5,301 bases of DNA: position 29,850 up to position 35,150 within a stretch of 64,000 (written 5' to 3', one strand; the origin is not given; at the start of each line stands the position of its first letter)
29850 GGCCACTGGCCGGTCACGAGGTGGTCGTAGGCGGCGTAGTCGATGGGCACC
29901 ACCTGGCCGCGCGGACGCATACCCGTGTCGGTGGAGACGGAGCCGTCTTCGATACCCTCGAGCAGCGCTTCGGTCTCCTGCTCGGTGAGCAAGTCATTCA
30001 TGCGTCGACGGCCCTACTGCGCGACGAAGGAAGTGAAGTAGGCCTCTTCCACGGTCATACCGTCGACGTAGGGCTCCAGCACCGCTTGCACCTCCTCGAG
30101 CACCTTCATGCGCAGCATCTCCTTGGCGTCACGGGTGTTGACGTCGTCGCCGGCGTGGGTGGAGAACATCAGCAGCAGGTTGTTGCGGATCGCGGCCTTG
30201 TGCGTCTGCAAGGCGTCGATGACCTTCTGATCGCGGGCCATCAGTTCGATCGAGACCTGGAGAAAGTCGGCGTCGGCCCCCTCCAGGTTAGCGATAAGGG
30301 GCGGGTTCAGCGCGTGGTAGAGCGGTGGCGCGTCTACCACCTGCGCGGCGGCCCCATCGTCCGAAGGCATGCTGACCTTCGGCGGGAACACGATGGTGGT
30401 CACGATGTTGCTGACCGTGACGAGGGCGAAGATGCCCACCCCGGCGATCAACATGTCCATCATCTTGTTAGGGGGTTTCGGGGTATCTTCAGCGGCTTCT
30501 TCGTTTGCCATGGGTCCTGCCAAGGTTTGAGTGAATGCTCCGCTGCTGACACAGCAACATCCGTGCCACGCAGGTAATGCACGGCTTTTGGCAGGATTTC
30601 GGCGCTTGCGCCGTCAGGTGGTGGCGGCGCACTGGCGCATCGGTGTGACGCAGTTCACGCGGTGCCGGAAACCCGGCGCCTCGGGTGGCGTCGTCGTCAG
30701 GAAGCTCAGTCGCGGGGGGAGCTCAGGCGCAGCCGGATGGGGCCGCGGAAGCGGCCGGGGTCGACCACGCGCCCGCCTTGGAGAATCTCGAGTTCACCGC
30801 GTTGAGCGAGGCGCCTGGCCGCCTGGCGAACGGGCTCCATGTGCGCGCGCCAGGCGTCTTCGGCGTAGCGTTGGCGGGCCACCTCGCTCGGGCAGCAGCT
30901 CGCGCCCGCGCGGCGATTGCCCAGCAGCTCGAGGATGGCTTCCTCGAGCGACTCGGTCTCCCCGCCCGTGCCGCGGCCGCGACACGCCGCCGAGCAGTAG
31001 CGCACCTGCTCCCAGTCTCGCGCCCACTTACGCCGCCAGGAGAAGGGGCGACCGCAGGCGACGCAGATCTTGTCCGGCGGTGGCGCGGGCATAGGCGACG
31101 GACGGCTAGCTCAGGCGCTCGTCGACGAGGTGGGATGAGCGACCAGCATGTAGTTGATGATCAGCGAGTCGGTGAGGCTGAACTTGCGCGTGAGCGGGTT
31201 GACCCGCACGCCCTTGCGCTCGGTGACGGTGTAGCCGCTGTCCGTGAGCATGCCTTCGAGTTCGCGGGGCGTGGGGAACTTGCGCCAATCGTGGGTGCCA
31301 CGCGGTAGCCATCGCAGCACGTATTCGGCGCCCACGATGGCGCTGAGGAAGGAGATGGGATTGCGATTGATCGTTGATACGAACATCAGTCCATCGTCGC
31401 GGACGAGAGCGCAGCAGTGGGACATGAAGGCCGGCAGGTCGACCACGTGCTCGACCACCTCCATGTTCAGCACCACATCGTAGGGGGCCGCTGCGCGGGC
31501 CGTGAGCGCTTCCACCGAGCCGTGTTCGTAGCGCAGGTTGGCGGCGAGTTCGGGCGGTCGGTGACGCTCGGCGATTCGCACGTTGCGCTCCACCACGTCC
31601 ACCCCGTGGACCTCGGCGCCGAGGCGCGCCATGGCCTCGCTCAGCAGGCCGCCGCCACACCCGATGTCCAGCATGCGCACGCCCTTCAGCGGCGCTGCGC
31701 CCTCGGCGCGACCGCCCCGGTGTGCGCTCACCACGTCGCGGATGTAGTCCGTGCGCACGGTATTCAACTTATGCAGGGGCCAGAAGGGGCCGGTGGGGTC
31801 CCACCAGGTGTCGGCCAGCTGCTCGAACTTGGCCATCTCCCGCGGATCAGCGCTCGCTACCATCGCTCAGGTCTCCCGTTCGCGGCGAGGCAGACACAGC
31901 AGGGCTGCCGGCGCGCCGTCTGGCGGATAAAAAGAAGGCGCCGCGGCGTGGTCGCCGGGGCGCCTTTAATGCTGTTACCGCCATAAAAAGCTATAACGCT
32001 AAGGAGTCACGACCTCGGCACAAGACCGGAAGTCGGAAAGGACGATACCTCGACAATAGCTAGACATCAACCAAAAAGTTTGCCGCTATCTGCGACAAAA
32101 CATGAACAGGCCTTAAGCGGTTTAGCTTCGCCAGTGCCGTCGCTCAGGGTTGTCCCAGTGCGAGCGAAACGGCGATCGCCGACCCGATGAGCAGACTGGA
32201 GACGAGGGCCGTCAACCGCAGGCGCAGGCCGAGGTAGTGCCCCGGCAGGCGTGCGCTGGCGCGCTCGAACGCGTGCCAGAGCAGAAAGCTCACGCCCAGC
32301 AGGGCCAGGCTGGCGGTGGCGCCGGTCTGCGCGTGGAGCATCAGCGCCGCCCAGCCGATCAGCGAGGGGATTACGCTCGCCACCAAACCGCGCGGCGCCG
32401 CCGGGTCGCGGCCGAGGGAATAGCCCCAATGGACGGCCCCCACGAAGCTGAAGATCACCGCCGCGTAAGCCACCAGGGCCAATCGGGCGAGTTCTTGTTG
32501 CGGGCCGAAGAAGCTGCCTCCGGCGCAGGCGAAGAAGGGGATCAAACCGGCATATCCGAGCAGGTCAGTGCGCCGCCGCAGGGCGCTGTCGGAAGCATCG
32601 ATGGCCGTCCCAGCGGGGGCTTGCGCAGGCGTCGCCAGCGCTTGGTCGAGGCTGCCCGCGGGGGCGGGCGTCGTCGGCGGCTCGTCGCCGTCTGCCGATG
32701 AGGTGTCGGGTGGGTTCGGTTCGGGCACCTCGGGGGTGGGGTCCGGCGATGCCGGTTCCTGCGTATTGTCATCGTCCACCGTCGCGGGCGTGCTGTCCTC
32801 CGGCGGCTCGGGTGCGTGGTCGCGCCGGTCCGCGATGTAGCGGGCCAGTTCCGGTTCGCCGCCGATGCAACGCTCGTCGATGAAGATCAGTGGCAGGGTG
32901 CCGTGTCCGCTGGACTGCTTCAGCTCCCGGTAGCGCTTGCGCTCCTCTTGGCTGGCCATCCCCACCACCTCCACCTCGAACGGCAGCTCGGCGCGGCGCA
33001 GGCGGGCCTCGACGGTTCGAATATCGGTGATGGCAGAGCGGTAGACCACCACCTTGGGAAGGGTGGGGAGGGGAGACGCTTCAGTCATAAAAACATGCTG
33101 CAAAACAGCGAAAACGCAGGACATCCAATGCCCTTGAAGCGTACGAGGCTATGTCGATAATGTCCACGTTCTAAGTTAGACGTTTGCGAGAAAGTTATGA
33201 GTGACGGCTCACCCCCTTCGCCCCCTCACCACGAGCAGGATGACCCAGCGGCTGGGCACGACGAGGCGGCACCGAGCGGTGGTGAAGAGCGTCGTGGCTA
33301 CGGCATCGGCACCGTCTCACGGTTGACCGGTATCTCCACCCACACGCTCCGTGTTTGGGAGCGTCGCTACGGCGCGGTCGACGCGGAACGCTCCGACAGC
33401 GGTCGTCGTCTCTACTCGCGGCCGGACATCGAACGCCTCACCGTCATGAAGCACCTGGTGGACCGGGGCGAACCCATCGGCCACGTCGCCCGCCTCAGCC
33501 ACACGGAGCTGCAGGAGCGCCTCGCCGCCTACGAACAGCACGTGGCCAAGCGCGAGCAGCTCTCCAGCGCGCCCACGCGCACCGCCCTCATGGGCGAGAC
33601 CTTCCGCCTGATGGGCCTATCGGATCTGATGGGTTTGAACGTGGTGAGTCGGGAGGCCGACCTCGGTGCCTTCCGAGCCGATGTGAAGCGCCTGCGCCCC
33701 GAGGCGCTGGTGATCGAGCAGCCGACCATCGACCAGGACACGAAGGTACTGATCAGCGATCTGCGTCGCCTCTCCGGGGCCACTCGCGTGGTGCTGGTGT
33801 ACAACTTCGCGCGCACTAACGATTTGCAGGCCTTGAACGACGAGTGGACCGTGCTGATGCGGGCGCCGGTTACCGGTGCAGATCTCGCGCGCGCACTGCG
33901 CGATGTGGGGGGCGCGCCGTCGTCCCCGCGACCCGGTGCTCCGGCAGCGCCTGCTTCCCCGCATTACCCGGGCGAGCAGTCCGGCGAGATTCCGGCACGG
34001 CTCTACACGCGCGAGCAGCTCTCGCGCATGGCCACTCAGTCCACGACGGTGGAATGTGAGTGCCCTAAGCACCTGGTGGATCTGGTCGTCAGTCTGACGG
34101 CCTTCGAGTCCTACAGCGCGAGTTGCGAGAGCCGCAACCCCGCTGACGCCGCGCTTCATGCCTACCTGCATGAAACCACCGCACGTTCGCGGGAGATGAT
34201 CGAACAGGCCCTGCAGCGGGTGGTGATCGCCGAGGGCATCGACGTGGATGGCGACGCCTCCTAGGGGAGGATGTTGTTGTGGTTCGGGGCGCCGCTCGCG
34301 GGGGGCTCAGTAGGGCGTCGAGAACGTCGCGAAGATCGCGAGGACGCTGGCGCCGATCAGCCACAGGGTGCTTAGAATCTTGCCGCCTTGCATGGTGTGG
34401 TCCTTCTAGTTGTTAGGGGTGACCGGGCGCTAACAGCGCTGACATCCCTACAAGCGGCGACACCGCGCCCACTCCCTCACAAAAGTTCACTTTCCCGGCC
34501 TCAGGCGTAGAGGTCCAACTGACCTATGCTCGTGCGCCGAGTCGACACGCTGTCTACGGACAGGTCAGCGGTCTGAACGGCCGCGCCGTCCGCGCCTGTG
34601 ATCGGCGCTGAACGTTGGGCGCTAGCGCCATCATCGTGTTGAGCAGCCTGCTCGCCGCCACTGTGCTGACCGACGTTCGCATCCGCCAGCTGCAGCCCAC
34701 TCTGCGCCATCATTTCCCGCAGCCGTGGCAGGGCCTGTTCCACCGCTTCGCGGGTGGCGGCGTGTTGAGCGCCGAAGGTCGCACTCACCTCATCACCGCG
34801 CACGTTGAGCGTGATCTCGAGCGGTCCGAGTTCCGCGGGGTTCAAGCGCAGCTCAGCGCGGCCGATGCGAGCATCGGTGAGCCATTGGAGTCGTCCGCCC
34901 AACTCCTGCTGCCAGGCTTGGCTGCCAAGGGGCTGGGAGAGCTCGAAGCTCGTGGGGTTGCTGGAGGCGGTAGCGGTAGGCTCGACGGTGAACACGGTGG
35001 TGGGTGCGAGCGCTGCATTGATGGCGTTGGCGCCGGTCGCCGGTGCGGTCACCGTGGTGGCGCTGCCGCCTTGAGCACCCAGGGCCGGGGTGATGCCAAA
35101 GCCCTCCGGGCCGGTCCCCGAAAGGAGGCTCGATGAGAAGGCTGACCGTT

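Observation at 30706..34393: A ~4-kb non-flagellar regulatory/redox block splits the flagellar cluster between fliK and fliL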

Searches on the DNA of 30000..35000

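Call 30: search_rna_families(source=window, start=30000, end=35000, threshold=evalue, max_evalue=1, show_alignments=2)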
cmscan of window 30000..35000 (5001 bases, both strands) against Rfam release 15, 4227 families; matches with E-value up to 1: 1.
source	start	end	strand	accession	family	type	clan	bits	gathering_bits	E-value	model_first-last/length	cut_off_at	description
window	31917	31988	-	RF02621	BSnc120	Gene; sRNA;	-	22.1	114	0.15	1-88/88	no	Brucella sRNA 120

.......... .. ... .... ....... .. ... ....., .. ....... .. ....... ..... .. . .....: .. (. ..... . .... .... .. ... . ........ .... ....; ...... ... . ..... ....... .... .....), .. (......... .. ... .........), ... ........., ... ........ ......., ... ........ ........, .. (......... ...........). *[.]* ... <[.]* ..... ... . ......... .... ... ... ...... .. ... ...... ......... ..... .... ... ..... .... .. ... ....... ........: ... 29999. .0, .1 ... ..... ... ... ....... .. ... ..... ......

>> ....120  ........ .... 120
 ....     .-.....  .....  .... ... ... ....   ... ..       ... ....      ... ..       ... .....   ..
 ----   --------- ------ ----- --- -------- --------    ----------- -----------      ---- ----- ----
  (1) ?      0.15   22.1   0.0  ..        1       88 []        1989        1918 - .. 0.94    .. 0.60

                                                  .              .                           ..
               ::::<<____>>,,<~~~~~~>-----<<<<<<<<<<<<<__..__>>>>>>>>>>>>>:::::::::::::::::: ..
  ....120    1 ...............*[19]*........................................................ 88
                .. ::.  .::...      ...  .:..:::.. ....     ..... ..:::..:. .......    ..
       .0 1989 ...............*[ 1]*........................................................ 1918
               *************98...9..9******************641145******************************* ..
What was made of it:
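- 31928..32035 (-): Candidate ~108-nt sRNA or 5' leader: stem-loop 1, a conserved single-stranded stretch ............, stem-loop 2, then a GC-rich terminator with a U-tract (about 31929-31966). The ends are predicted, not mapped. No Rfam family matches (call 30).
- Tried and rejected: A search of 30000-35000 at E <= 1 gave only a weak terminator-only hit to BSnc120, so no known RNA family matches (call 30).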

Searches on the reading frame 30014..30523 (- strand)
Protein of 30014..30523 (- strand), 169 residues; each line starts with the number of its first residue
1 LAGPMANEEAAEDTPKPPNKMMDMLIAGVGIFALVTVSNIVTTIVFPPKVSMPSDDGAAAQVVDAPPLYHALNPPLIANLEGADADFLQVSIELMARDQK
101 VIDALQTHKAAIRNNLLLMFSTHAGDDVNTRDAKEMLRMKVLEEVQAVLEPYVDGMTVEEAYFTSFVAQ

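Call 3: search_protein_families(library=pfam, proteins=[window:30014-30523:-], max_evalue=0.01)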
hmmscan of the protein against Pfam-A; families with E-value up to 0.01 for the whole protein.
window:30014-30523:- (169 aa): 1 family
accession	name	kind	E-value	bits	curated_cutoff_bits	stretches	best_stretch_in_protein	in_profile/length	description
PF03748.19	FliL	-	8.3e-20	71.7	24.6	1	69-169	1-103/103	Flagellar basal body-associated protein FliL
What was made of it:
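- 30014..30523 (-): fliL, the left flank. The likely true start is the ATG at 30511 (165 aa). PF03748 FliL at 71.7 bits (call 3).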

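Call 4: search_protein_families(library=ncbifam, proteins=[window:30014-30523:-], max_evalue=0.01)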
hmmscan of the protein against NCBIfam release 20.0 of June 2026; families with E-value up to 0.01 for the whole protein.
window:30014-30523:- (169 aa): 4 families
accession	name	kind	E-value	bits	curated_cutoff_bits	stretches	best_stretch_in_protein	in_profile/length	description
NF004285.1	PRK05696.1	equivalog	6.5e-24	84.6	179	1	5-169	1-171/171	flagellar basal body-associated protein FliL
NF005435.1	PRK07021.1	equivalog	1.2e-14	54.5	131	1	51-169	37-157/157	flagellar basal body-associated protein FliL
NF006283.1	PRK08455.1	equivalog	2.8e-09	36.9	187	1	59-169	77-182/182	flagellar basal body-associated protein FliL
NF005826.1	PRK07718.1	equivalog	0.00015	21.8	140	1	19-169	4-143/143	flagellar basal body-associated protein FliL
